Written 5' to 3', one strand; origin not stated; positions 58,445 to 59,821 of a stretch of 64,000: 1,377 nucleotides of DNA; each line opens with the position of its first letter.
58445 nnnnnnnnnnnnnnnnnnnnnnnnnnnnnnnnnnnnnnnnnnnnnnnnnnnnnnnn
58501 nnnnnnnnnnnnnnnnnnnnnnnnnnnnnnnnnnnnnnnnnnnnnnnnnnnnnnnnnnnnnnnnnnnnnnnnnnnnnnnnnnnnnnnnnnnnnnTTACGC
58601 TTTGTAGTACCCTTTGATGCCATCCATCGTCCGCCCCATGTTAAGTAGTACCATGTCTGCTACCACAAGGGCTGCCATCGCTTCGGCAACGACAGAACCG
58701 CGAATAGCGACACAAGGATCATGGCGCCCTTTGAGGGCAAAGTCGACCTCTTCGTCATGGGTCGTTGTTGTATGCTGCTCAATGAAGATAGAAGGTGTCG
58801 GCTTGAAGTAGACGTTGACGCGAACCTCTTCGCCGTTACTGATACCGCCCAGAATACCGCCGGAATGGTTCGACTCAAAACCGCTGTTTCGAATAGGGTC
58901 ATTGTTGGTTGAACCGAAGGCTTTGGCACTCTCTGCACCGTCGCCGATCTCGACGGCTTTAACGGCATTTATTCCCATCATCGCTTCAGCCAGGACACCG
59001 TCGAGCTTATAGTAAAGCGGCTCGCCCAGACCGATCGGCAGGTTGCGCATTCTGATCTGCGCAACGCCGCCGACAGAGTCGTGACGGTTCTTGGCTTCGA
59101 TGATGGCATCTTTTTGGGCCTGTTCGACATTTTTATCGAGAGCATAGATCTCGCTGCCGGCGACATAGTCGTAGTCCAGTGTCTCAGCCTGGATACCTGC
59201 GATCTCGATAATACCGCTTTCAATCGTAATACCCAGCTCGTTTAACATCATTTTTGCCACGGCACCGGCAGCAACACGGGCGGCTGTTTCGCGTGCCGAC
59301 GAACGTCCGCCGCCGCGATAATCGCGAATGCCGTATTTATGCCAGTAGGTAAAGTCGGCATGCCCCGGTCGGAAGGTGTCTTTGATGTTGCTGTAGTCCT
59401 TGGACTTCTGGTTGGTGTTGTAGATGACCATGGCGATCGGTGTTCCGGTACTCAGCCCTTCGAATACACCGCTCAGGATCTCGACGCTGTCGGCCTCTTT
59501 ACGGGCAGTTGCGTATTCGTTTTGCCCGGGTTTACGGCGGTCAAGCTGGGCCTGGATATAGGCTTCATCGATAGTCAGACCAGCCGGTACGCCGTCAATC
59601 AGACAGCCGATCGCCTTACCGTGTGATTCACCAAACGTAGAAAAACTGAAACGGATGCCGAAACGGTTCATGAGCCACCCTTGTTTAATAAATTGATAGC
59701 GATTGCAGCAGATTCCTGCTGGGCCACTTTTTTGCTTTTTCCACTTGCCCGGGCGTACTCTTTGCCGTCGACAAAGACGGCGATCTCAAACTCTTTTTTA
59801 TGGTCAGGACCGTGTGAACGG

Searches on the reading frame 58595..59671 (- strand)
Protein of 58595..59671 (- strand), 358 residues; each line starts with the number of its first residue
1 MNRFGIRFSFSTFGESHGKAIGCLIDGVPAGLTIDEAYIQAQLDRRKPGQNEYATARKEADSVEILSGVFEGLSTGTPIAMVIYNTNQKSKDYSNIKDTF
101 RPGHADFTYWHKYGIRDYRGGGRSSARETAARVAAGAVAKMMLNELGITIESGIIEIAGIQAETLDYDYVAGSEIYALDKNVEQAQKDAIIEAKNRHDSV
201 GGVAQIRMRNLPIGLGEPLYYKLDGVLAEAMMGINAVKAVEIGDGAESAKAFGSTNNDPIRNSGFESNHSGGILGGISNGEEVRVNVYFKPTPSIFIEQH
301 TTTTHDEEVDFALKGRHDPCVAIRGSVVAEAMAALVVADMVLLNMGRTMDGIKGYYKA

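Call 12: search_protein_families(library=pfam, proteins=[window:58595-59671:-])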
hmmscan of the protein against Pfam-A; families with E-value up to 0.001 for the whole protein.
window:58595-59671:- (358 aa): 1 family
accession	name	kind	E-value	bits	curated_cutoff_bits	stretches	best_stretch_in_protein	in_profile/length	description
PF01264.26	Chorismate_synt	-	2.6e-134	447.5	27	1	8-342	1-327/327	Chorismate synthase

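Call 13: find_encoding_contigs(protein=window:58595-59671:-, flank=3000, max_places=5)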
Protein window:58595-59671:- (358 aa): 1 contig read that carries it; 1 place shown.
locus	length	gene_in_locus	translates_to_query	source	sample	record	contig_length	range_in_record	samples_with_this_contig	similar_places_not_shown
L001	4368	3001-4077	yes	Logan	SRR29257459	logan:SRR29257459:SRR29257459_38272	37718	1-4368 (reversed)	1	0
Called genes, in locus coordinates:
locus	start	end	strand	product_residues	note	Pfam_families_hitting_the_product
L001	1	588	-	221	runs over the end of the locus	PF00239:Resolvase (weak)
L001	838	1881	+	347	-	PF12895:ANAPC3 (faint), PF14559:TPR_19 (faint), PF00515:TPR_1 (faint), PF07719:TPR_2 (faint), PF13174:TPR_6 (faint), PF13181:TPR_8 (faint), PF13424:TPR_12 (faint), PF13428:TPR_14 (faint)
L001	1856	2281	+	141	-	PF00075:RNase_H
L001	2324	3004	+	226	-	PF22935:RM44_endonuclase (faint), PF14622:Ribonucleas_3_3, PF00636:Ribonuclease_3, PF00035:dsrm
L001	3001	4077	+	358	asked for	PF01264:Chorismate_synt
